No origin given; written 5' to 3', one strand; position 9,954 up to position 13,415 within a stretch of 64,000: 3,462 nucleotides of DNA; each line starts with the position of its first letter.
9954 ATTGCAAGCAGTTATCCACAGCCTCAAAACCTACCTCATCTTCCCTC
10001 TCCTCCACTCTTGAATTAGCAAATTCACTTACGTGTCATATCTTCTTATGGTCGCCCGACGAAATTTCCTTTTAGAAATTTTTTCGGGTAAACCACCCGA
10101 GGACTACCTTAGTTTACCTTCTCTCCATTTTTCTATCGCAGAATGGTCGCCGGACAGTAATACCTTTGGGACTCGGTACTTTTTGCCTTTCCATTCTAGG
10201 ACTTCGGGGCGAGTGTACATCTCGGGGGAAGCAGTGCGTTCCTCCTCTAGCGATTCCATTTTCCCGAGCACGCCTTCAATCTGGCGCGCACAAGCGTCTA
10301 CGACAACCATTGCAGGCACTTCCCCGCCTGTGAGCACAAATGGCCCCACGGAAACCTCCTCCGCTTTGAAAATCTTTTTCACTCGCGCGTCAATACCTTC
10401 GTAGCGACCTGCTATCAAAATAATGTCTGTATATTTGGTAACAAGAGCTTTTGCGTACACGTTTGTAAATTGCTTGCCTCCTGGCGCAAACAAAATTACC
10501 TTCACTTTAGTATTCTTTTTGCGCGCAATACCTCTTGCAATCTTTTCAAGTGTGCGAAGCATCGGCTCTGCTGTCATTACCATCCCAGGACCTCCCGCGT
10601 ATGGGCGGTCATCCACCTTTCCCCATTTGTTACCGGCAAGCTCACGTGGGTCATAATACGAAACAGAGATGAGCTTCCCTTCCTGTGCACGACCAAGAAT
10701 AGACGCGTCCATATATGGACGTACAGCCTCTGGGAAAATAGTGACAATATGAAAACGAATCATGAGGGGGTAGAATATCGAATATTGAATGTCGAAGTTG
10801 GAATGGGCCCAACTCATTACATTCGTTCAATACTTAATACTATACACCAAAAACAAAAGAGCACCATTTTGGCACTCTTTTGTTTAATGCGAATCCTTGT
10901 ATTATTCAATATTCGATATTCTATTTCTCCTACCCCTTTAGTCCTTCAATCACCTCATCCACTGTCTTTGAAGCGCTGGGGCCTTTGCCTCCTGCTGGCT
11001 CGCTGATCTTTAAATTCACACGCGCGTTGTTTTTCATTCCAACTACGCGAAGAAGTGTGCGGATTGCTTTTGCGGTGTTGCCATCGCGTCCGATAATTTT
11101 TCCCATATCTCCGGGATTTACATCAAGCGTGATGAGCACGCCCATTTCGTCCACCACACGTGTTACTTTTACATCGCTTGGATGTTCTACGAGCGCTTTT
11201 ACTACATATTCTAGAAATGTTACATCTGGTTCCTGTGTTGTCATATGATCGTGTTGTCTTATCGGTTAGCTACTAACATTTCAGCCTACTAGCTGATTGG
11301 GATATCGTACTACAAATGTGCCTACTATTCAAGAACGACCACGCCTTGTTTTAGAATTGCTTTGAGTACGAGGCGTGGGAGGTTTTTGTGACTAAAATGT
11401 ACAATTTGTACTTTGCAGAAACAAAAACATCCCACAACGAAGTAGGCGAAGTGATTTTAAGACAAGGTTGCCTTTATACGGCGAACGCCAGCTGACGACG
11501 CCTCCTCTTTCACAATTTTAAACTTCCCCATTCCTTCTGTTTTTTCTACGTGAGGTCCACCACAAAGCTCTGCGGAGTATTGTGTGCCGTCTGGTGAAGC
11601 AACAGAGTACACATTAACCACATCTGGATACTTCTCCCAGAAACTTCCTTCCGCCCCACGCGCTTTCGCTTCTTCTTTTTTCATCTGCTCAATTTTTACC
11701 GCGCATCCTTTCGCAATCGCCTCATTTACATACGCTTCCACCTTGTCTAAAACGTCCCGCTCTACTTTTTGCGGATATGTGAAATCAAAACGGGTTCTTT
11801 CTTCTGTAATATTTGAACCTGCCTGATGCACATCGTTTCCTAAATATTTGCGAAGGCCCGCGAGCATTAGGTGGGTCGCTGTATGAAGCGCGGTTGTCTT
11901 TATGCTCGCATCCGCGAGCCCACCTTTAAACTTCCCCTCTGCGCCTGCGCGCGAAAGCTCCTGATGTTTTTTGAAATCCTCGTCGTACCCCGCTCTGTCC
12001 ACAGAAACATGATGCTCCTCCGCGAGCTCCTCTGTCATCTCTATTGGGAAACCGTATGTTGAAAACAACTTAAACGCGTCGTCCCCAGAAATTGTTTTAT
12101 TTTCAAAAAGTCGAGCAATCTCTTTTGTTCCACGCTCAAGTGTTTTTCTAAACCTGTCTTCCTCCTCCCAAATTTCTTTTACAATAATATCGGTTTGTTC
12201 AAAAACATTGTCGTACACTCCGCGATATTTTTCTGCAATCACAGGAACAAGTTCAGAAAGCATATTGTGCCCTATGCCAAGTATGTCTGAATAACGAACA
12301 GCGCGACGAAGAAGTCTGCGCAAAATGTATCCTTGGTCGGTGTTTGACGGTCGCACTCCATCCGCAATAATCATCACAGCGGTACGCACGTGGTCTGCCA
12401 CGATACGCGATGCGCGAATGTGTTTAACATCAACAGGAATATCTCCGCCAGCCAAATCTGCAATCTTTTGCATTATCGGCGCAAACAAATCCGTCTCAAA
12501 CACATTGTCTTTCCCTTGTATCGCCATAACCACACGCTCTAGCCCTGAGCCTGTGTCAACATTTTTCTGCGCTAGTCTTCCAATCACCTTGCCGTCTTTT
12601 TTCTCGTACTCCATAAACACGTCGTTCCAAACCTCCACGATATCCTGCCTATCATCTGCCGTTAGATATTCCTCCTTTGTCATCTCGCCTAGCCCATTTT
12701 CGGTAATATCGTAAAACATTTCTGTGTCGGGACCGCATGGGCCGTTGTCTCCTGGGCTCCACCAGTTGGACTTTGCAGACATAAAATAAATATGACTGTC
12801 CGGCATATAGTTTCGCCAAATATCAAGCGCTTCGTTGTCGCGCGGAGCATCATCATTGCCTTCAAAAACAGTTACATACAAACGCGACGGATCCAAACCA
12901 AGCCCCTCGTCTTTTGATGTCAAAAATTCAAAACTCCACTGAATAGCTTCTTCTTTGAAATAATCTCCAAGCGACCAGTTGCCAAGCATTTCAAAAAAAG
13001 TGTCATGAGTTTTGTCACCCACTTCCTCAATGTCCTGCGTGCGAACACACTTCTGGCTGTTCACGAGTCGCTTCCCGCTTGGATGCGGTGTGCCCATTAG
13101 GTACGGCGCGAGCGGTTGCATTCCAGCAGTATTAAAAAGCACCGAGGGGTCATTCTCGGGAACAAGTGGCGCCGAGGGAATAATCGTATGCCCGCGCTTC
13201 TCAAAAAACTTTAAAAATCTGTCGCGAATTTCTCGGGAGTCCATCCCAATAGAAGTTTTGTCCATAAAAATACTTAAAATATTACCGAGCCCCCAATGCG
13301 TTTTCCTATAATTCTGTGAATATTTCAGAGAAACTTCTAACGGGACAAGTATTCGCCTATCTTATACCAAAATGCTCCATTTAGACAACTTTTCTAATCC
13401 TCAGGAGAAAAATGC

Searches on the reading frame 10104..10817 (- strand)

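Call 7: search_protein_families(library=pfam, proteins=[window:10104-10817:-], max_evalue=0.001)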
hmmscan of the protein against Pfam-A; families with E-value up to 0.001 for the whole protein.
window:10104-10817:- (237 aa): 1 family
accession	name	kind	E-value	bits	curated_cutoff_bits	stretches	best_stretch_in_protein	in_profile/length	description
PF01746.26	tRNA_m1G_MT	-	1.5e-36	126.4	27.3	1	42-233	2-183/195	tRNA (Guanine-1)-methyltransferase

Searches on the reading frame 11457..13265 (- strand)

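Call 7: search_protein_families(library=pfam, proteins=[window:11457-13265:-], max_evalue=0.001)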
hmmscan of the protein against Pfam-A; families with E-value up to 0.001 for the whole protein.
window:11457-13265:- (602 aa): 2 families
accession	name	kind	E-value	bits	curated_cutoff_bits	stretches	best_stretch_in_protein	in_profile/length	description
PF01411.24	tRNA-synt_2c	-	2.4e-141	472.4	30.3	1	12-446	1-436/552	tRNA synthetases class II (A)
PF07973.19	tRNA_SAD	-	3.9e-11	43.2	24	1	550-597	1-43/44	Threonyl and Alanyl tRNA synthetase second additional domain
